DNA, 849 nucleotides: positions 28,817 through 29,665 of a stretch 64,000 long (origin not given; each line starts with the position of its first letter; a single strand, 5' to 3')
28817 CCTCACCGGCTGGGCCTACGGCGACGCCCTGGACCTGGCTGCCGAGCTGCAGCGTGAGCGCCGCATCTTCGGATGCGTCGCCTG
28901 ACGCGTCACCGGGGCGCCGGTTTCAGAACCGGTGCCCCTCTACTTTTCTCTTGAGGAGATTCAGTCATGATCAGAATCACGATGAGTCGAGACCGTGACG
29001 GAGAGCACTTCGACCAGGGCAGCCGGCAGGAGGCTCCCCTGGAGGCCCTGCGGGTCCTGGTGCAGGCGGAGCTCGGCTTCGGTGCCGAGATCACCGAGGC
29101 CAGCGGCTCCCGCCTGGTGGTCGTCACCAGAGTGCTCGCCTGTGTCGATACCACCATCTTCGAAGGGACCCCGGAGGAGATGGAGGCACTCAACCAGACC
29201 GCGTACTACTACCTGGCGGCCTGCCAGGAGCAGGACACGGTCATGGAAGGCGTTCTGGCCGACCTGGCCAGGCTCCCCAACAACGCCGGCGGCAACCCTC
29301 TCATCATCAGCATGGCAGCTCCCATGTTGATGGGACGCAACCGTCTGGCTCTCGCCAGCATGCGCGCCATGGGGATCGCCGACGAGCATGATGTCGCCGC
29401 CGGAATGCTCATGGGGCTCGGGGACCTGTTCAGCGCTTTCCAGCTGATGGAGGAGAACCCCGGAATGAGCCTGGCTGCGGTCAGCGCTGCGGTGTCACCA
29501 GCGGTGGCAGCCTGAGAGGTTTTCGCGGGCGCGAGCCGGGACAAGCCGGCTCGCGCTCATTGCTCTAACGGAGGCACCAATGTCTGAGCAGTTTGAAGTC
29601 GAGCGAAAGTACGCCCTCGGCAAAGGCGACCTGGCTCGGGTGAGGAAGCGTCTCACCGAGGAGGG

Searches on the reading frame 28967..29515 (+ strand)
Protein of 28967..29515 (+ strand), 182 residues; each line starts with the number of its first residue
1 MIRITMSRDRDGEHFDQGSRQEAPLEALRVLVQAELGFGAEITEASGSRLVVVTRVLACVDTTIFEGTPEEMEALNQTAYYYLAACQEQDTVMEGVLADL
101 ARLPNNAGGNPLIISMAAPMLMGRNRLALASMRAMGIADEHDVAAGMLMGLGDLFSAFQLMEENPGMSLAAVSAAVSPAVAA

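Call 3: search_protein_families(library=pfam, proteins=[window:28967-29515:+], max_evalue=1)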
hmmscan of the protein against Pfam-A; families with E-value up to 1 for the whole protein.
window:28967-29515:+ (182 aa): 0 families

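Call 4: search_protein_families(library=ncbifam, proteins=[window:28967-29515:+], max_evalue=1)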
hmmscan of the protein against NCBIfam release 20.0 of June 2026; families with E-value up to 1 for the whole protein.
window:28967-29515:+ (182 aa): 0 families

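Call 6: search_protein_families(library=padloc, proteins=[window:28967-29515:+], max_evalue=1)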
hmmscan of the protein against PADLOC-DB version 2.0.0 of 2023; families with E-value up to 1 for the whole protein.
window:28967-29515:+ (182 aa): 0 families

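Call 7: search_protein_families(library=phrogs, proteins=[window:28967-29515:+], max_evalue=1)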
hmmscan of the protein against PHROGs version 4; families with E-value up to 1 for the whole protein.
window:28967-29515:+ (182 aa): 1 family
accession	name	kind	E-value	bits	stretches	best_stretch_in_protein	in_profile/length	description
phrog_29309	-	unknown function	0.057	14.5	1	19-83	21-85/177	-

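Call 49: search_protein_representatives(protein=window:28967-29515:+)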
Query: 182 residues. Proteins with E-value up to 0.001 (for the whole library): 370; up to 1e-10: 136; up to 1e-30: 6. The best 150 are listed.
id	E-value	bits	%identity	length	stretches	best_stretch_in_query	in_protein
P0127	3.4e-77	274.3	72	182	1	1-177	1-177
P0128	2.8e-43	164.1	63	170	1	53-177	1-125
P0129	1.9e-40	154.8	45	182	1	1-182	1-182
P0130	1.9e-37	145.1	47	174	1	1-172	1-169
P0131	1.1e-34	136.2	45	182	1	1-179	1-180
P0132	3.6e-31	124.7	43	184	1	1-180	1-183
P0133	2.2e-30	122.2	41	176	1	1-164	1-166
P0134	1.3e-28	116.4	40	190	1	19-169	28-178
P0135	1.9e-28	115.9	39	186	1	1-172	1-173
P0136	1.0e-27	113.5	38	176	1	1-169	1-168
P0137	7.4e-27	110.7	39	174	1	1-170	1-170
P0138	8.0e-27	110.6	43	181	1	6-166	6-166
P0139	4.4e-25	104.9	41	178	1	1-165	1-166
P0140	5.5e-25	104.6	39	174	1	3-163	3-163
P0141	1.4e-24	103.3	39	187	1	4-179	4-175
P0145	7.9e-23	97.6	34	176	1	1-178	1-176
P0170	3.6e-17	79.2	36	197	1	1-170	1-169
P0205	2.6e-13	66.7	32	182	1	2-172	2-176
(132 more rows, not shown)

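Call 53: search_protein_families(library=pfam, alignment_id=A4, max_evalue=0.01)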
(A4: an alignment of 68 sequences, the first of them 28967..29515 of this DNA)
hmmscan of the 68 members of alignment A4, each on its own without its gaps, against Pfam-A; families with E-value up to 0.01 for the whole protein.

A. member 1, window:28967-29515:+ (182 aa): 0 families

B. families by the number of members that match (of 68 scanned): 3 families
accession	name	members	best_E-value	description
PF03706.18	LPG_synthase_TM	1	0.0018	Lysylphosphatidylglycerol synthase TM region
PF18914.6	DUF5666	1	0.006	Domain of unknown function (DUF5666)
PF05878.16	Phyto_Pns9_10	1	0.0083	Phytoreovirus nonstructural protein Pns9/Pns10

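Call 54: search_solved_structures(query=A4, max_evalue=1)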
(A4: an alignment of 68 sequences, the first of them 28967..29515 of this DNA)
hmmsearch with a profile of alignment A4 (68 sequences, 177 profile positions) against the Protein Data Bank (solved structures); distinct sequences matched with E-value up to 1: 2.
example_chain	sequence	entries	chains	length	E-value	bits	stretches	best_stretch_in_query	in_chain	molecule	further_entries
8eoz_B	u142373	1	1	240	0.00017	24.7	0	90-146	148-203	C3HR3_4r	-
8g8i_A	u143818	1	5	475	0.017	18.2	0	87-144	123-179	C3HR3_9r_shift4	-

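Call 55: list_cluster_members(proteins=[P0127, P0129, P0130, P0131, P0132, P0133, P0136, P0145, P0170, P0205])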
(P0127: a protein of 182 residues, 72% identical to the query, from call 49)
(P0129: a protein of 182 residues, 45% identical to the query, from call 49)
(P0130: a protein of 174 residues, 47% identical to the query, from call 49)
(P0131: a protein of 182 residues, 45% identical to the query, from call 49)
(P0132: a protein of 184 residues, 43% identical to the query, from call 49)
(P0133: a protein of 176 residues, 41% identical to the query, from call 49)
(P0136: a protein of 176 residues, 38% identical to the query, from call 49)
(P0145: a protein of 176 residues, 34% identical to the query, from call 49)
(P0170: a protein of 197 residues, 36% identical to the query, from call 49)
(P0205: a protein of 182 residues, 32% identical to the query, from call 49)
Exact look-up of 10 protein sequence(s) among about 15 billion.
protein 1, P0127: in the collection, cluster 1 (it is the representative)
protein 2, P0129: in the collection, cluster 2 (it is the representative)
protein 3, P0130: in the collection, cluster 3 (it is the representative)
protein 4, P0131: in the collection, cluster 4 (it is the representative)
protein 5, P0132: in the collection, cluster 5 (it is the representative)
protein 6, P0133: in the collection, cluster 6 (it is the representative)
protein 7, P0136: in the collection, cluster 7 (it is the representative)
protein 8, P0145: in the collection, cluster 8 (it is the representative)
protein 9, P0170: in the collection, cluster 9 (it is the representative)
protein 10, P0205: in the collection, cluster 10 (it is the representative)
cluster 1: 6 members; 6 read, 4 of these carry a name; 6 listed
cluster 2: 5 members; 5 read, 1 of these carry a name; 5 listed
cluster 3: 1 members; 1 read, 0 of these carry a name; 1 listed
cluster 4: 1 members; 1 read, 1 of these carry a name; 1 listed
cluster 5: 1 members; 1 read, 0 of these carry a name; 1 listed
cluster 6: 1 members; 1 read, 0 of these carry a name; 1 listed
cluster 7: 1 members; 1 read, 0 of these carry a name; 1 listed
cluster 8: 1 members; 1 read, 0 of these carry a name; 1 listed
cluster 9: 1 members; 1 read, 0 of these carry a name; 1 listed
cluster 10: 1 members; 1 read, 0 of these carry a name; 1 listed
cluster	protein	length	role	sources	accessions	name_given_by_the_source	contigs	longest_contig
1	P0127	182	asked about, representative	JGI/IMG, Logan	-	hypothetical protein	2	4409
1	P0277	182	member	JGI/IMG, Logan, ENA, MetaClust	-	\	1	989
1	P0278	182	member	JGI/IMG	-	hypothetical protein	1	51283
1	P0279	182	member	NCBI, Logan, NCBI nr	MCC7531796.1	MAG: hypothetical protein IT342_25050 [Candidatus Melainabacteria bacterium] | hypothetical protein [Candidatus Melainabacteria bacterium]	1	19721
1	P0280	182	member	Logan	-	-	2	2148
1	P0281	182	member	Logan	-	-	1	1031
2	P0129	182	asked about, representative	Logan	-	-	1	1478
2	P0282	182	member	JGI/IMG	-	hypothetical protein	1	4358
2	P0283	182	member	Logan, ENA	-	-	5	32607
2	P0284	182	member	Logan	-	-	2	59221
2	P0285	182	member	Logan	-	-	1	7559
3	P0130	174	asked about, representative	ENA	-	-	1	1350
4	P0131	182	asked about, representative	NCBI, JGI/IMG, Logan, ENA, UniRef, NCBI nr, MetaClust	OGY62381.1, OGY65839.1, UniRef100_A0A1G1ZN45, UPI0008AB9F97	MAG: hypothetical protein A2745_00100 [Candidatus Harrisonbacteria bacterium ... | Uncharacterized protein n=1 Tax=Candidatus Harrisonbacteria bacterium ... | status=active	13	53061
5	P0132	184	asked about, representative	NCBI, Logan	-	-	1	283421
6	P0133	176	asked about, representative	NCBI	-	-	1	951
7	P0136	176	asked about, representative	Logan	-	-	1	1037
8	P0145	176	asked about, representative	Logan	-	-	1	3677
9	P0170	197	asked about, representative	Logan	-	-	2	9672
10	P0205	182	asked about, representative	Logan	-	-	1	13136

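Call 56: find_encoding_contigs(protein=P0278, flank=8000, max_places=3)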
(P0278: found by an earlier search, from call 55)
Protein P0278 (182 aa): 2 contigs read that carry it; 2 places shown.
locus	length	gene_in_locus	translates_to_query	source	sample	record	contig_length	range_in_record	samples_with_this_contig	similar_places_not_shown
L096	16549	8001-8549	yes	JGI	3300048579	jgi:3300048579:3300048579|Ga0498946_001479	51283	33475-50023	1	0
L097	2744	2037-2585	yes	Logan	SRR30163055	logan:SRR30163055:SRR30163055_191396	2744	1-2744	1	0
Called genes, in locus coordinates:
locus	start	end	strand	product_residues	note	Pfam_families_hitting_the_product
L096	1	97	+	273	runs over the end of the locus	-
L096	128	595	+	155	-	PF08010:Phage_30_3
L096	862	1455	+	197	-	-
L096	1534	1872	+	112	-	-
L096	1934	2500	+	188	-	-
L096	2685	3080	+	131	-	-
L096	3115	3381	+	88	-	-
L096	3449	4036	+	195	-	PF06414:Zeta_toxin (weak), PF08433:KTI12, PF13671:AAA_33, PF13238:AAA_18 (weak)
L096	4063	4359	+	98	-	-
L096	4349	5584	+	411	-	PF00579:tRNA-synt_1b, PF22421:SYY_C-terminal, PF01479:S4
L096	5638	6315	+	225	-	-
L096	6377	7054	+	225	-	-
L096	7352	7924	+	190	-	PF02698:DUF218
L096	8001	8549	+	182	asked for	-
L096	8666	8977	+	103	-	-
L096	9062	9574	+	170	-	-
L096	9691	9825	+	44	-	-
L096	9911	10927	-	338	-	-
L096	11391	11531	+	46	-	-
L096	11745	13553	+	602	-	PF00916:Sulfate_transp, PF13466:STAS_2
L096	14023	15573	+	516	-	PF01654:Cyt_bd_oxida_I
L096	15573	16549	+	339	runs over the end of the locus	PF02322:Cyt_bd_oxida_II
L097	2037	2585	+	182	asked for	-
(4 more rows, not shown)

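Call 57: predict_structure(alignment_id=A4)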
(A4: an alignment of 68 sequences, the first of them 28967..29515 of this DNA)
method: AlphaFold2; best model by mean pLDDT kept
length: 182 residues; sequences in the alignment: 68
mean_pLDDT: 95.6   pTM: 0.87
mean pLDDT of the five models: 95.6, 95.5, 93.3, 91.4, 90.9
residues with pLDDT >= 90: 175; 70-90: 4; 50-70: 3; < 50: 0
segments of 3 or more residues with pLDDT < 50: none
pLDDT, mean of each block of 10 residues (from residue 1): 98 98 97 97 98 97 99 98 97 94 91 93 97 96 95 95 97 88 57
secondary structure, 60 per line:
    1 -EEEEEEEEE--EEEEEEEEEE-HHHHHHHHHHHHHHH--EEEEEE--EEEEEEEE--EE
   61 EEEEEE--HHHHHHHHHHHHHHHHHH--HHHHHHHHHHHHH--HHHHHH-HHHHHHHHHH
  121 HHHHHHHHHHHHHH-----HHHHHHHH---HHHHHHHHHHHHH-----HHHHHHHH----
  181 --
elements in order: E2-10 E13-22 H24-38 E41-46 E49-56 E59-66 H69-86 H89-101 H104-109 H111-134 H140-147 H151-163 H169-176

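Call 61: find_encoding_contigs(protein=P0284, flank=6000, max_places=2)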
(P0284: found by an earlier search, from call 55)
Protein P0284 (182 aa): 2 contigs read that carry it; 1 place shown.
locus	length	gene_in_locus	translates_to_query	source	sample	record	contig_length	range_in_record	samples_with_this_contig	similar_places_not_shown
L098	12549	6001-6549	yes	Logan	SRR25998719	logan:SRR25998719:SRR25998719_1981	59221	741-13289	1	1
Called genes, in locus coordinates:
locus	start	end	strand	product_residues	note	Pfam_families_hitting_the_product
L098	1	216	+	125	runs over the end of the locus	PF13441:Gly-zipper_YMGG (weak)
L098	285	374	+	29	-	-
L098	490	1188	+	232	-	-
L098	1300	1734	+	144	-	-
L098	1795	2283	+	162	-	-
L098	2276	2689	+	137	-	-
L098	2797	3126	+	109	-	-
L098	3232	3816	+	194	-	-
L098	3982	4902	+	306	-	-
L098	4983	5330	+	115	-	PF20274:cREC_REC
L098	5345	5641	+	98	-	-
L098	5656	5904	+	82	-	-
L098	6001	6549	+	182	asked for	-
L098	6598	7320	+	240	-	-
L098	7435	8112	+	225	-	-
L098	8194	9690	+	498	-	PF01743:PolyA_pol, PF12627:PolyA_pol_RNAbd, PF01966:HD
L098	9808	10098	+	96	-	-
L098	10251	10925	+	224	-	PF01695:IstB_IS21 (weak)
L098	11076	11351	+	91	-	-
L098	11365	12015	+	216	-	PF11539:DUF3228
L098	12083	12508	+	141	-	-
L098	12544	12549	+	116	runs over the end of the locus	-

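Call 62: find_encoding_contigs(protein=P0131, flank=6000, max_places=2)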
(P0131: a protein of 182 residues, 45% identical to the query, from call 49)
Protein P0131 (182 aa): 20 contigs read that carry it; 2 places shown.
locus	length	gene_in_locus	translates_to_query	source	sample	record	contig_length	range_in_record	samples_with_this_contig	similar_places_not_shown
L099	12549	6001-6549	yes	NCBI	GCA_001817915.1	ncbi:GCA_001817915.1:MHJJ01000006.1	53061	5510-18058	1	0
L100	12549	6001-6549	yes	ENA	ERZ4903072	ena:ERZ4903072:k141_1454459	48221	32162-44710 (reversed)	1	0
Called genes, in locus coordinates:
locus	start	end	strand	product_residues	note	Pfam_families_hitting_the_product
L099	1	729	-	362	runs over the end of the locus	PF00534:Glycos_transf_1, PF13692:Glyco_trans_1_4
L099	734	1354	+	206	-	PF02397:Bac_transf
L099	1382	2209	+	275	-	-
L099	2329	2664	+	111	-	-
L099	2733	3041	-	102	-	-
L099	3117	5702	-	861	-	PF07517:SecA_DEAD, PF01043:SecA_PP_bind, PF21090:P-loop_SecA, PF07516:SecA_SW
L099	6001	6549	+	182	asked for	-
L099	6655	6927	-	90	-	PF01541:GIY-YIG, PF10544:T5orf172 (faint)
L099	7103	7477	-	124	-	PF02482:Ribosomal_S30AE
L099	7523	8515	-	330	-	PF01565:FAD_binding_4, PF02873:MurB_C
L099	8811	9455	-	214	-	PF04138:GtrA_DPMS_TM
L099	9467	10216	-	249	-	PF12146:Hydrolase_4, PF00561:Abhydrolase_1, PF12697:Abhydrolase_6, PF00326:Peptidase_S9 (faint), PF12048:DUF3530 (weak)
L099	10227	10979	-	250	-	PF04402:SIMPL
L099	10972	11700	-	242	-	PF00121:TIM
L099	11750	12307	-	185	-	PF18959:DUF5701 (weak)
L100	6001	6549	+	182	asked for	-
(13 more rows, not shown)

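Call 63: find_encoding_contigs(protein=P0132, flank=6000, max_places=2)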
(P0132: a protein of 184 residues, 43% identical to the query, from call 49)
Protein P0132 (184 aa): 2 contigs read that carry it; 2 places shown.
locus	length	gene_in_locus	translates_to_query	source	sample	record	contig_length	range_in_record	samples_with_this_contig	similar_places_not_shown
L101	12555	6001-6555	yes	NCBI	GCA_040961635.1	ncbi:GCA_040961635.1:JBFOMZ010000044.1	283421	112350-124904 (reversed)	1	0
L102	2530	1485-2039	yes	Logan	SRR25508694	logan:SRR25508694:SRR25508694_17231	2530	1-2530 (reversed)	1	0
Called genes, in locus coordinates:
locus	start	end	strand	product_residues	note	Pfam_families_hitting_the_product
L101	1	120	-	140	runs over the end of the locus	PF00293:NUDIX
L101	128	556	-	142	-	PF13671:AAA_33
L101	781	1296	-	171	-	PF00856:SET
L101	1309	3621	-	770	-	PF07517:SecA_DEAD, PF01043:SecA_PP_bind, PF21090:P-loop_SecA, PF07516:SecA_SW, PF02810:SEC-C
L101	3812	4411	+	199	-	-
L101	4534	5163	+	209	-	-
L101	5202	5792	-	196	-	-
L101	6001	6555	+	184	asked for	-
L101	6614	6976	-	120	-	PF02482:Ribosomal_S30AE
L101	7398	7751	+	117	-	-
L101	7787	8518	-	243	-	PF00557:Peptidase_M24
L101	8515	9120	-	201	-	PF04138:GtrA_DPMS_TM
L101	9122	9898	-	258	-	PF12146:Hydrolase_4, PF00561:Abhydrolase_1, PF12697:Abhydrolase_6 (weak)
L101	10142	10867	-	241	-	PF00121:TIM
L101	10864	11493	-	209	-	PF09335:VTT_dom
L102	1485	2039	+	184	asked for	-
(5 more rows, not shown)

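Call 72: search_dna_similar(query=window:28967-29515:+, collection=phages, mode=protein, max_evalue=0.001)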
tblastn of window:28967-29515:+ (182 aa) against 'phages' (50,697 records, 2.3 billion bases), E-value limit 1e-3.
Records with a match: 1; places in all: 1; records where one place covers at least 80% of the query: 0.
Best place of each record, by identity: <60% 1.
By first word of the organism name: Xanthomonas 1.
By host as written in the record: Xanthomonas citri 306 1.
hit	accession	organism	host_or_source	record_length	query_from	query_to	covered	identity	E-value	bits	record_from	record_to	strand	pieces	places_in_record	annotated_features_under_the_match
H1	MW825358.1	Xanthomonas phage vB_XciM_LucasX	Xanthomonas citri 306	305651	23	163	77%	32.2%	2e-7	56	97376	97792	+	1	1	hypothetical protein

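Call 75: get_annotated_region(hit=H1, flank=5000)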
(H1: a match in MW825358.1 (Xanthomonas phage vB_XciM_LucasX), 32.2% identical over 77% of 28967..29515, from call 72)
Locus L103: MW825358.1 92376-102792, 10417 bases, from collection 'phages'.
description: Xanthomonas phage vB_XciM_LucasX, complete genome.
organism: Xanthomonas phage vB_XciM_LucasX (NCBI taxid 2829408)
taxonomy: Viruses; Duplodnaviria; Heunggongvirae; Uroviricota; Caudoviricetes
host: Xanthomonas citri 306; source: citrus orchard soil; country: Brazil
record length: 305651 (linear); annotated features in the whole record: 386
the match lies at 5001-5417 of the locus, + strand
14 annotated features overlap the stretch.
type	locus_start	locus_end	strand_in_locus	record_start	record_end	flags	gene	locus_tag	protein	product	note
CDS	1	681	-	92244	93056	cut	-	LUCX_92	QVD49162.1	hypothetical protein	-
CDS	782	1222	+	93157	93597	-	-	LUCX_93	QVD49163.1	hypothetical protein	-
CDS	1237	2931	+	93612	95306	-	-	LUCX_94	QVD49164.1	hypothetical protein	-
CDS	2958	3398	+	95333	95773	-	-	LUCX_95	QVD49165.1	hypothetical protein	-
regulatory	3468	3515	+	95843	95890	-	-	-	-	terminator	Rho-independent terminator, predicted by ARNold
CDS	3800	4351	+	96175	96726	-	-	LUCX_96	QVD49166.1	hypothetical protein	-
CDS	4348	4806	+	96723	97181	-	-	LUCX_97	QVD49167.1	hypothetical protein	-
CDS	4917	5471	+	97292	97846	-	-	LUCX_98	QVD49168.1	hypothetical protein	-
CDS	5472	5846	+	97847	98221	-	-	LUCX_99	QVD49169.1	hypothetical protein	-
CDS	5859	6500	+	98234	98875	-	-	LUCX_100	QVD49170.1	hypothetical protein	-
CDS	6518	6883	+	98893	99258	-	-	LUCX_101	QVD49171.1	hypothetical protein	-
CDS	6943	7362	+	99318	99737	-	-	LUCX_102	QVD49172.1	hypothetical protein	-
CDS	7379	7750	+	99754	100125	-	-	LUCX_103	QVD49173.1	hypothetical protein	-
CDS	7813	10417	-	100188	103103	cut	-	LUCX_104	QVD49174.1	hypothetical protein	similar to putative virion structural protein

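Call 80: search_protein_families(library=padloc, proteins=[L098:6598-7320:+, L098:7435-8112:+, L098:3232-3816:+, L096:9911-10927:-], max_evalue=0.1)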
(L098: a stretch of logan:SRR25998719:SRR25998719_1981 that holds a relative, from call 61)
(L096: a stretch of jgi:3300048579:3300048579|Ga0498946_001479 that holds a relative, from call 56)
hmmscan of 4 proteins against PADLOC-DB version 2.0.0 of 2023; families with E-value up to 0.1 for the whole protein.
L098:6598-7320:+ (240 aa): 1 family
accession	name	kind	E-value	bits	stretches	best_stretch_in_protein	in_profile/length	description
PDLC00666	Effector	-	0.00096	17.1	1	167-222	75-130/174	1TM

L098:7435-8112:+ (225 aa): 0 families

L098:3232-3816:+ (194 aa): 0 families

L096:9911-10927:- (338 aa): 0 families

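Call 87: fold_search(model_id=the predicted structure, library=viral)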
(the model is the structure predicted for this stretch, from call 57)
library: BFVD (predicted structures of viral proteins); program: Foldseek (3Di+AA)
matches with E <= 10: 756; with E <= 0.001: 1
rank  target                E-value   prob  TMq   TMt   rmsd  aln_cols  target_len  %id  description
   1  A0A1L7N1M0            2.8e-08  1.00  0.56  0.57  12.2       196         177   18  Uncharacterized protein [Ralstonia phage RP12]
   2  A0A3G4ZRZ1            2.8e-03  0.89  0.25  0.18  11.7       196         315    7  Putative sensor histidine kinase [Dasosvirus sp.]
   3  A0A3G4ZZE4            6.4e-03  0.80  0.21  0.22  18.7       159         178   10  Putative sensor histidine kinase [Edafosvirus sp.]
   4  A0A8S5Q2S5            1.0e-02  1.00  0.26  0.47   5.0        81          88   12  Uncharacterized protein [Siphoviridae sp. ctKHH22]
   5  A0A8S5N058            1.4e-02  1.00  0.30  0.41   4.1        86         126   14  Uncharacterized protein [Siphoviridae sp. ct43U4]
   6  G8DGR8                1.6e-02  1.00  0.26  0.24   4.3        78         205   14  (no name in the UniProt tables at hand)
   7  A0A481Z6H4            1.9e-02  0.47  0.23  0.22  14.9       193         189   11  Synaptobrevin [Pithovirus LCPAC302]
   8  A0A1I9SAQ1            2.2e-02  0.96  0.23  0.41   4.7        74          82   15  Uncharacterized protein [Rhodococcus phage Weasels2]
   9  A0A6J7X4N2            2.4e-02  0.80  0.24  0.31  17.5       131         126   13  Uncharacterized protein [uncultured Caudovirales phage]
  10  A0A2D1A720            2.7e-02  0.98  0.25  0.42   3.6        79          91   10  Uncharacterized protein [Rhodococcus phage Trina]
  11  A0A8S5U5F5            3.8e-02  0.85  0.22  0.39   4.9        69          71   10  Uncharacterized protein [Siphoviridae sp. ctCS019]
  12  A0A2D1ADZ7            4.2e-02  0.54  0.18  0.30   6.1        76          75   16  Uncharacterized protein [Rhodococcus phage Trina]
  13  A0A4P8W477            4.5e-02  0.97  0.25  0.46   4.7        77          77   14  (no name in the UniProt tables at hand)
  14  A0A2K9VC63            4.7e-02  1.00  0.28  0.50   3.9        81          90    2  Uncharacterized protein [Lactobacillus phage Nyseid]
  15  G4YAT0                4.7e-02  1.00  0.29  0.32   3.4        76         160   16  (no name in the UniProt tables at hand)
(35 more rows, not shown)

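Call 90: find_related_loci(query=A7, collection=viral_contigs, flank=8000)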
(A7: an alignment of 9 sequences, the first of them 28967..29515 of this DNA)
Query A7 (182 aa) in viral_contigs; peptide patterns used: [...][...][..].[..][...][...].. (x = any residue, [..] = any of these).
32 stretches matched a pattern; 4 encode a relative of the query (tblastn E <= 1e-3); 4 distinct loci.
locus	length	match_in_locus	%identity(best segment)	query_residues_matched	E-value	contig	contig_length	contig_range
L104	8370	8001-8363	35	1-123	1e-19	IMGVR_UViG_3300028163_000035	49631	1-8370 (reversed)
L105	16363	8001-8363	35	1-123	2e-19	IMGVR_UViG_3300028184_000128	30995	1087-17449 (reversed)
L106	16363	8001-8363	35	1-123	2e-19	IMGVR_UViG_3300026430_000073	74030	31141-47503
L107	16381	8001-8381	33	19-139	8e-12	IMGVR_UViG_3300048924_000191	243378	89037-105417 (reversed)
